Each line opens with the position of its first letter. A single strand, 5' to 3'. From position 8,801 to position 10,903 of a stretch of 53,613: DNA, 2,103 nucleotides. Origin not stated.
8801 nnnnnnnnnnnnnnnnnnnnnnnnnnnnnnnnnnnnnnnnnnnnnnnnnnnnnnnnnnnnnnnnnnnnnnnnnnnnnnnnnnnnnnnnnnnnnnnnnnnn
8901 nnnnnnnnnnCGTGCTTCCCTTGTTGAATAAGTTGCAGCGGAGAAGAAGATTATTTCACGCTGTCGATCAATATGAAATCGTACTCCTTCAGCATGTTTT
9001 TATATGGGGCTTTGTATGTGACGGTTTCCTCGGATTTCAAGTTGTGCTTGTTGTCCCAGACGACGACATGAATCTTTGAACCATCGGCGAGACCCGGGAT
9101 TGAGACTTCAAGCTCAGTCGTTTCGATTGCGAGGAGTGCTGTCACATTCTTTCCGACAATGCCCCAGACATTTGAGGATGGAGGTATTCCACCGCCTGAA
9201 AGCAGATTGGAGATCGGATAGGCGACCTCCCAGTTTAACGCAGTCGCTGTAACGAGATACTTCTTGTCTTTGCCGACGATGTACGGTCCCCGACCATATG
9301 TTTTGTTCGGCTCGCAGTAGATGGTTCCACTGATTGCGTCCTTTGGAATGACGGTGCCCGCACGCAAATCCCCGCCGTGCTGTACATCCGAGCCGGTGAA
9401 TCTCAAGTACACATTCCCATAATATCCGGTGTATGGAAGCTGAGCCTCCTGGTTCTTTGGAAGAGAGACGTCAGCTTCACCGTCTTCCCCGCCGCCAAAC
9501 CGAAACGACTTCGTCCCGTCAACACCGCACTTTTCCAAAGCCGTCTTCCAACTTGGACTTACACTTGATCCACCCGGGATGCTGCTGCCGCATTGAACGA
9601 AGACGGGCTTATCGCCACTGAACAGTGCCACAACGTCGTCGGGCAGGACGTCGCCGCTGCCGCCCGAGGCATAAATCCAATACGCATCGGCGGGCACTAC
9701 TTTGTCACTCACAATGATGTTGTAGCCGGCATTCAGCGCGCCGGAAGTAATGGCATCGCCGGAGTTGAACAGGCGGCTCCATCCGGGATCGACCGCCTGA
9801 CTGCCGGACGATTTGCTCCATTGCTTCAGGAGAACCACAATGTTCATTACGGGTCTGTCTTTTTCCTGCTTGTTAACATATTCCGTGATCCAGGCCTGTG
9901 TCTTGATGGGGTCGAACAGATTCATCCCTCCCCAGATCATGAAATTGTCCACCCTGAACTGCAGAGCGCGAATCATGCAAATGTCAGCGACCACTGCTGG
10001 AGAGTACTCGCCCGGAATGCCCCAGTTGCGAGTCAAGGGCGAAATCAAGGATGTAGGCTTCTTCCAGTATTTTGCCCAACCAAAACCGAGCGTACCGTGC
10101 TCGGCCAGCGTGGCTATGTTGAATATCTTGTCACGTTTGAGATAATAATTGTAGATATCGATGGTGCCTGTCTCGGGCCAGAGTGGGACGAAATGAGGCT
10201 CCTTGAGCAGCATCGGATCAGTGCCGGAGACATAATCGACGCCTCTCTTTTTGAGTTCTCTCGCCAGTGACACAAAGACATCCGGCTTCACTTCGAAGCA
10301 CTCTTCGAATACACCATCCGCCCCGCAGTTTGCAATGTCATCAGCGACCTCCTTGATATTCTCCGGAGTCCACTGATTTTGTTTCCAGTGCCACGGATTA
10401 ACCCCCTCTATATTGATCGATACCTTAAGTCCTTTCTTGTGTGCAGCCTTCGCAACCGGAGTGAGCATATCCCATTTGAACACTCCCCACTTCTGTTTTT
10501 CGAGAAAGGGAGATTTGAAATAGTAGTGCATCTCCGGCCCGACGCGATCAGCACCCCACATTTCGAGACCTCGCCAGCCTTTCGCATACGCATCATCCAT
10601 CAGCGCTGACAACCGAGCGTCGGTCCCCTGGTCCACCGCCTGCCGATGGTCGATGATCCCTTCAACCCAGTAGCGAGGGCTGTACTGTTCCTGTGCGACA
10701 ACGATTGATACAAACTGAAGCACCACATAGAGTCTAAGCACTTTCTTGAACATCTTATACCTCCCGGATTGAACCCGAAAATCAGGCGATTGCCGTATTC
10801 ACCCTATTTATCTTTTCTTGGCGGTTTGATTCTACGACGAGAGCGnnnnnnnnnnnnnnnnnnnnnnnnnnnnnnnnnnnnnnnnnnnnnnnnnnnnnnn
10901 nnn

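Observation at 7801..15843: Three tandem exported LmbE/PIG-L deacetylases bracketed by two HGSNAT-like transmembrane acetyltransferases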

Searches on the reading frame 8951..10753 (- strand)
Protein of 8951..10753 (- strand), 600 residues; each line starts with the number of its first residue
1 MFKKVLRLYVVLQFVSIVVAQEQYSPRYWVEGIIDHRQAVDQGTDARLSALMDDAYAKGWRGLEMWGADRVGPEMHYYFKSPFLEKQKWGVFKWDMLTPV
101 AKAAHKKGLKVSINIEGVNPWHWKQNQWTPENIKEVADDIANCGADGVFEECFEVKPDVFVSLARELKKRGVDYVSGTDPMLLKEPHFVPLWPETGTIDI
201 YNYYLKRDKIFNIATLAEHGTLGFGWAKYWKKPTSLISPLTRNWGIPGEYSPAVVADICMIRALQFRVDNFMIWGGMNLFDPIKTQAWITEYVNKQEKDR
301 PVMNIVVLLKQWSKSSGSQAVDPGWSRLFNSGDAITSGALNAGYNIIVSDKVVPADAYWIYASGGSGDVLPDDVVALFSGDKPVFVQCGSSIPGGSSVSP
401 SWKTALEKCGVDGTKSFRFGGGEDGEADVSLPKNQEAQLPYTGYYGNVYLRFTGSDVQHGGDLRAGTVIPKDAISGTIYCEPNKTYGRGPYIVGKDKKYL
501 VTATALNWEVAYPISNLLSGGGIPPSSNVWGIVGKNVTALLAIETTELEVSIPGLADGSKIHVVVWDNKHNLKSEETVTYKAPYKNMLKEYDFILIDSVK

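Call 5: search_protein_families(library=pfam, proteins=[window:8951-10753:-], max_evalue=0.01)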
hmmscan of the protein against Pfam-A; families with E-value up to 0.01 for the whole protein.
window:8951-10753:- (600 aa): 0 families

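Call 6: search_protein_families(library=ncbifam, proteins=[window:8951-10753:-], max_evalue=1)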
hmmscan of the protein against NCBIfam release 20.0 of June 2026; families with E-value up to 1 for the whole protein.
window:8951-10753:- (600 aa): 0 families

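Call 7: search_protein_families(library=pfam, proteins=[window:8951-10753:-], max_evalue=10)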
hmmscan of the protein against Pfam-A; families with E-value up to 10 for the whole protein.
window:8951-10753:- (600 aa): 0 families

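Call 34: find_homologous_proteins(query=window:8951-10753:-, max_evalue=0.00001)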
Query window:8951-10753:- (600 aa): 231 proteins with E <= 0.00001 among 8000 candidates; the best 120 are listed.
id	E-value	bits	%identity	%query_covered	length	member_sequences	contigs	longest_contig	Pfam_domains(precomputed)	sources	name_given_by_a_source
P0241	0.0e+0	1285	90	100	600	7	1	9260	-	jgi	jgi:hypothetical protein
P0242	0.0e+0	1213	85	100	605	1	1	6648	-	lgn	-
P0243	0.0e+0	1160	82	100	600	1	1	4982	-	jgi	jgi:hypothetical protein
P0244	0.0e+0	1156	82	100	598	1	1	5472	-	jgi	jgi:hypothetical protein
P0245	0.0e+0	1110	80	97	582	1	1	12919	-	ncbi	-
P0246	0.0e+0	1100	77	100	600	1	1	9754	-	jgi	jgi:hypothetical protein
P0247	0.0e+0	1054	73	100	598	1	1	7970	-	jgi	jgi:hypothetical protein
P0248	0.0e+0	1046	74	100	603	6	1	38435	-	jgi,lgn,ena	-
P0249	0.0e+0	1037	74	96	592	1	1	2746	-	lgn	-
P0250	0.0e+0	1034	74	98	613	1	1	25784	-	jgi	jgi:hypothetical protein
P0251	0.0e+0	1031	74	97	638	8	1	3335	-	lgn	-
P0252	0.0e+0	1022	75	97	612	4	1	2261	-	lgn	-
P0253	0.0e+0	1014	73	97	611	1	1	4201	-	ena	-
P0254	0.0e+0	1013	74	96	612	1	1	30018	-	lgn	-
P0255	0.0e+0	1013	71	100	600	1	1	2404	-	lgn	-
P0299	9.6e-291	984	70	97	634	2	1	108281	-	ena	-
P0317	1.2e-287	974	70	97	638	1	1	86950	-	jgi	jgi:hypothetical protein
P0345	8.5e-280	948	68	96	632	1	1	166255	-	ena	-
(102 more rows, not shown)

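Call 44: predict_structure(alignment_id=A2)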
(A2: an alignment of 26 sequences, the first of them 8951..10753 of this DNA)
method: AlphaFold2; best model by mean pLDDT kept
length: 600 residues; sequences in the alignment: 26
mean_pLDDT: 75.0   pTM: 0.76
mean pLDDT of the five models: 75.0, 74.4, 73.3, 72.7, 62.1
residues with pLDDT >= 90: 150; 70-90: 247; 50-70: 119; < 50: 84
segments of 3 or more residues with pLDDT < 50: 16-21, 178-184, 203-222, 243-247, 313-320, 423-440, 453-460, 481-488
pLDDT, mean of each block of 10 residues (from residue 1): 67 49 77 75 76 95 89 87 89 91 95 74 61 90 91 67 89 71 54 73 44 37 62 79 51 83 81 86 89 75 72 45 60 67 75 87 85 93 87 90 95 83 42 44 63 45 65 79 44 87 71 72 75 86 86 89 93 96 92 89
secondary structure, 60 per line:
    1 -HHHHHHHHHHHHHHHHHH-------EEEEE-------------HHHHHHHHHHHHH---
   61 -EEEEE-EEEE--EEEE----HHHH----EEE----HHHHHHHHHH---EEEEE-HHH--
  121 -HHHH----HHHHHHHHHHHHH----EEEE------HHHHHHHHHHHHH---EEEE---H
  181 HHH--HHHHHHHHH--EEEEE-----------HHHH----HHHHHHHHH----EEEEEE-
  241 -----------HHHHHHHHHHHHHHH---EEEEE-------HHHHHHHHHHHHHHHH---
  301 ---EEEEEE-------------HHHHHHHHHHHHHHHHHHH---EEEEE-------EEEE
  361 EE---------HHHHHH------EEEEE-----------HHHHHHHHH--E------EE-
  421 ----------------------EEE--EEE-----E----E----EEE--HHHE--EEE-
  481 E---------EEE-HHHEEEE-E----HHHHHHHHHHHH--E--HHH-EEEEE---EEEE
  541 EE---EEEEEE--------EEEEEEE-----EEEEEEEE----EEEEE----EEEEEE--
elements in order: H2-19 E27-31 H45-57 E62-66 E68-71 E74-77 H82-85 E90-92 H97-106 E110-114 H122-125 H130-142 E147-150 H157-169 E173-176 H180-183 H186-194 E197-201 H213-216 H221-229 E234-239 H252-266 E270-274 H282-297 E304-309 H323-341 E345-349 E357-362 H372-377 E384-388 H400-408 E443-445 E448-450 E466-468 E477-479 E491-493 E498-501 H508-519 E529-533 E537-542 E546-551 E560-566 E572-579 E584-588 E593-598

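Call 47: fold_search(model_id=the predicted structure, library=pdb)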
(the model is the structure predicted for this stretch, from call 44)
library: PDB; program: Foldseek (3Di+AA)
matches with E <= 10: 1765; with E <= 0.001: 674
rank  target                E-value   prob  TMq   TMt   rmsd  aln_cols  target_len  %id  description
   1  7omi_DDD              7.4e-14  1.00  0.52  0.49   8.3       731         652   11  Bs164 in complex with mannocyclophellitol epoxide (released 2022-02-02)
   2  7omi_AAA              8.3e-14  1.00  0.51  0.47   8.4       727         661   11  Bs164 in complex with mannocyclophellitol epoxide (released 2022-02-02)
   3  7omi_FFF              9.3e-14  1.00  0.50  0.47   9.0       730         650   10  Bs164 in complex with mannocyclophellitol epoxide (released 2022-02-02)
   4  7oms_AAA              9.8e-14  1.00  0.51  0.48   8.3       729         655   10  Bs164 in complex with mannocyclophellitol aziridine (released 2022-02-02)
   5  7oms_FFF              2.6e-13  1.00  0.52  0.49   8.5       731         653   10  Bs164 in complex with mannocyclophellitol aziridine (released 2022-02-02)
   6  7omi_CCC              2.6e-13  1.00  0.51  0.48   8.8       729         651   11  Bs164 in complex with mannocyclophellitol epoxide (released 2022-02-02)
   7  6t7g_DDD              3.0e-13  1.00  0.51  0.48   8.5       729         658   11  Bacteroides salyersiae GH164 beta-mannosidase in complex with mannoimidazole (released 2019-12-25)
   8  6t7g_BBB              3.3e-13  1.00  0.51  0.48   8.9       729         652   11  Bacteroides salyersiae GH164 beta-mannosidase in complex with mannoimidazole (released 2019-12-25)
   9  6t6g_FFF              3.3e-13  1.00  0.50  0.47   9.2       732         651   11  Bacteroides salyersiae GH164 beta-mannosidase in complex with noeuromycin (released 2020-01-01)
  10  6t75_BBB              4.0e-13  1.00  0.52  0.49   8.4       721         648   10  Bacteroides salyersiae GH164 beta-mannosidase 2-deoxy-2-fluoro-beta-D-mannosyl enzyme intermediate (released 2020-01-01)
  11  6t7g_CCC              4.7e-13  1.00  0.51  0.48   8.8       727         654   11  Bacteroides salyersiae GH164 beta-mannosidase in complex with mannoimidazole (released 2019-12-25)
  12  6t7g_FFF              6.3e-13  1.00  0.50  0.47   9.1       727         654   11  Bacteroides salyersiae GH164 beta-mannosidase in complex with mannoimidazole (released 2019-12-25)
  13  6t5o_FFF              8.4e-13  1.00  0.50  0.47   9.7       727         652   11  Bacteroides salyersiae GH164 beta-mannosidase (released 2020-01-01)
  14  6t5o_CCC              1.1e-12  1.00  0.51  0.48   9.4       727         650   11  Bacteroides salyersiae GH164 beta-mannosidase (released 2020-01-01)
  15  6t5o_DDD              1.2e-12  1.00  0.50  0.47   8.9       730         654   11  Bacteroides salyersiae GH164 beta-mannosidase (released 2020-01-01)
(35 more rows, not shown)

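Call 56: find_encoding_contigs(protein=P0345, flank=10000, max_places=1)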
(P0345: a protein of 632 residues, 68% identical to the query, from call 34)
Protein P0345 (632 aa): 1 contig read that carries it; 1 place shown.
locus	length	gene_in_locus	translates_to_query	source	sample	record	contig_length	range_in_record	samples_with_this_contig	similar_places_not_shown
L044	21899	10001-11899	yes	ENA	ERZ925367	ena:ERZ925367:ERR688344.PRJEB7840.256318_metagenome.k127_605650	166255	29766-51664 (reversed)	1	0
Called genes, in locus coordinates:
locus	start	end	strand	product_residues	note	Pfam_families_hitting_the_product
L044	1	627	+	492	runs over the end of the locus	PF01232:Mannitol_dh, PF08125:Mannitol_dh_C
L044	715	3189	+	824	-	-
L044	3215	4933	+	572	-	-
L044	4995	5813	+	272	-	PF00149:Metallophos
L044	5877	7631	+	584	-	PF19543:GH123_N, PF22680:Glyco_hydro_123_N_2, PF13320:GH123_cat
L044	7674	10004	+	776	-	PF02838:Glyco_hydro_20b, PF00728:Glyco_hydro_20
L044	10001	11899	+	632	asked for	-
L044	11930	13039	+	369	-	-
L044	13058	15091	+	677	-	-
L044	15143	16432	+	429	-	PF02065:Melibiase, PF16499:Melibiase_2, PF17450:Melibiase_2_C (weak), PF17801:Melibiase_C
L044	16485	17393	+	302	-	PF02585:PIG-L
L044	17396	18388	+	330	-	PF24684:Vgb_lyase (faint), PF25021:TEN_NHL (faint), PF06739:SBBP (faint), PF08450:SGL (faint), PF17170:DUF5128 (weak), PF01436:NHL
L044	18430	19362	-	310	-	-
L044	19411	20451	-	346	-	PF01408:GFO_IDH_MocA, PF02894:GFO_IDH_MocA_C, PF22725:GFO_IDH_MocA_C3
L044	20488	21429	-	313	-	PF00892:EamA, PF03151:TPT (weak), PF00892:EamA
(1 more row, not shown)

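Call 57: find_encoding_contigs(protein=P0299, flank=10000, max_places=1)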
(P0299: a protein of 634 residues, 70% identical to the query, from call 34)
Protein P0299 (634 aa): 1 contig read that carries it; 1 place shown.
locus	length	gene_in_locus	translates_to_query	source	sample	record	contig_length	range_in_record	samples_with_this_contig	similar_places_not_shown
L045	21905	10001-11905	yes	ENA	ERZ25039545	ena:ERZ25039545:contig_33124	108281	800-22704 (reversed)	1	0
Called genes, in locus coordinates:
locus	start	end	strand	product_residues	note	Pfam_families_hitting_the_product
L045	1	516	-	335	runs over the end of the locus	PF14486:DUF4432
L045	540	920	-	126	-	-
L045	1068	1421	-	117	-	-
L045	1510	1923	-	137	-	-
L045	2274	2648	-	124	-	PF02894:GFO_IDH_MocA_C (weak)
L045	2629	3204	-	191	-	PF01408:GFO_IDH_MocA, PF22725:GFO_IDH_MocA_C3, PF02894:GFO_IDH_MocA_C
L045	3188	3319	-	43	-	-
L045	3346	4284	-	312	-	PF00892:EamA, PF03151:TPT (weak), PF00892:EamA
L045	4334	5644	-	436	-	PF01041:DegT_DnrJ_EryC1, PF00155:Aminotran_1_2, PF00266:Aminotran_5 (faint), PF01053:Cys_Met_Meta_PP (weak)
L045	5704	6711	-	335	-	-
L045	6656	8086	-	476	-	PF02838:Glyco_hydro_20b, PF00728:Glyco_hydro_20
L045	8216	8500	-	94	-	PF02585:PIG-L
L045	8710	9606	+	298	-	PF02311:AraC_binding (weak), PF00165:HTH_AraC (faint), PF12833:HTH_18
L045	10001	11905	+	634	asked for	-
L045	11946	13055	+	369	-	-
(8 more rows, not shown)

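Call 58: find_encoding_contigs(protein=P0317, flank=10000, max_places=1)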
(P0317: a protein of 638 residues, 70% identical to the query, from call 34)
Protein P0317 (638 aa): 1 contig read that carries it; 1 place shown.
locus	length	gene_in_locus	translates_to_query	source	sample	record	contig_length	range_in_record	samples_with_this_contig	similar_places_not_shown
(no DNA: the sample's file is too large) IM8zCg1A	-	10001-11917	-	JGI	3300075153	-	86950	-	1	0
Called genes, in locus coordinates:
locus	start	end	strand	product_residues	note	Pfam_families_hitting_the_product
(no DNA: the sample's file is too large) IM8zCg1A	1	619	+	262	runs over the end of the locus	-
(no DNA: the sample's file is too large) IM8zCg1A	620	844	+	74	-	-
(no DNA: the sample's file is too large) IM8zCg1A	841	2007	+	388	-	PF02687:FtsX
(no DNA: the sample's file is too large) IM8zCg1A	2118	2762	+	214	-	PF00005:ABC_tran, PF13555:AAA_29 (weak), PF13304:AAA_21 (faint)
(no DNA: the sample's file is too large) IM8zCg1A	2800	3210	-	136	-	PF17801:Melibiase_C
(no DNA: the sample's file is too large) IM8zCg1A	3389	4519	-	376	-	PF16401:DUF5009 (weak)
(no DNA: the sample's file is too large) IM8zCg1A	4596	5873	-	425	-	-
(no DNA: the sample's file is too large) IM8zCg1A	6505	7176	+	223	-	PF06452:CBM9_1 (weak), PF16011:CBM9_2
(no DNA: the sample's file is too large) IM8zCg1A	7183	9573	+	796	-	PF02838:Glyco_hydro_20b, PF03648:Glyco_hydro_67N (faint), PF00728:Glyco_hydro_20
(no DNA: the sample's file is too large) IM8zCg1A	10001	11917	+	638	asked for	-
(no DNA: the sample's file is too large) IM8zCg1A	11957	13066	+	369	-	-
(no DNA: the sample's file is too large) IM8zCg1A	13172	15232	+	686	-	-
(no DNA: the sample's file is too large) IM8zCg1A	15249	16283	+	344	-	PF01208:URO-D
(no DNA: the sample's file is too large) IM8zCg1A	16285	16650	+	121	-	-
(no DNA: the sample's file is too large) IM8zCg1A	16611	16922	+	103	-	PF21365:Glyco_hydro_31_3rd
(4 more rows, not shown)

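Call 70: search_solved_structures(query=A2, max_evalue=10, show_alignments=2)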
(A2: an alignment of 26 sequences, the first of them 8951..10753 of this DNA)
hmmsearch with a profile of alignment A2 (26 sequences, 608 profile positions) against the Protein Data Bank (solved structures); distinct sequences matched with E-value up to 10: 0.
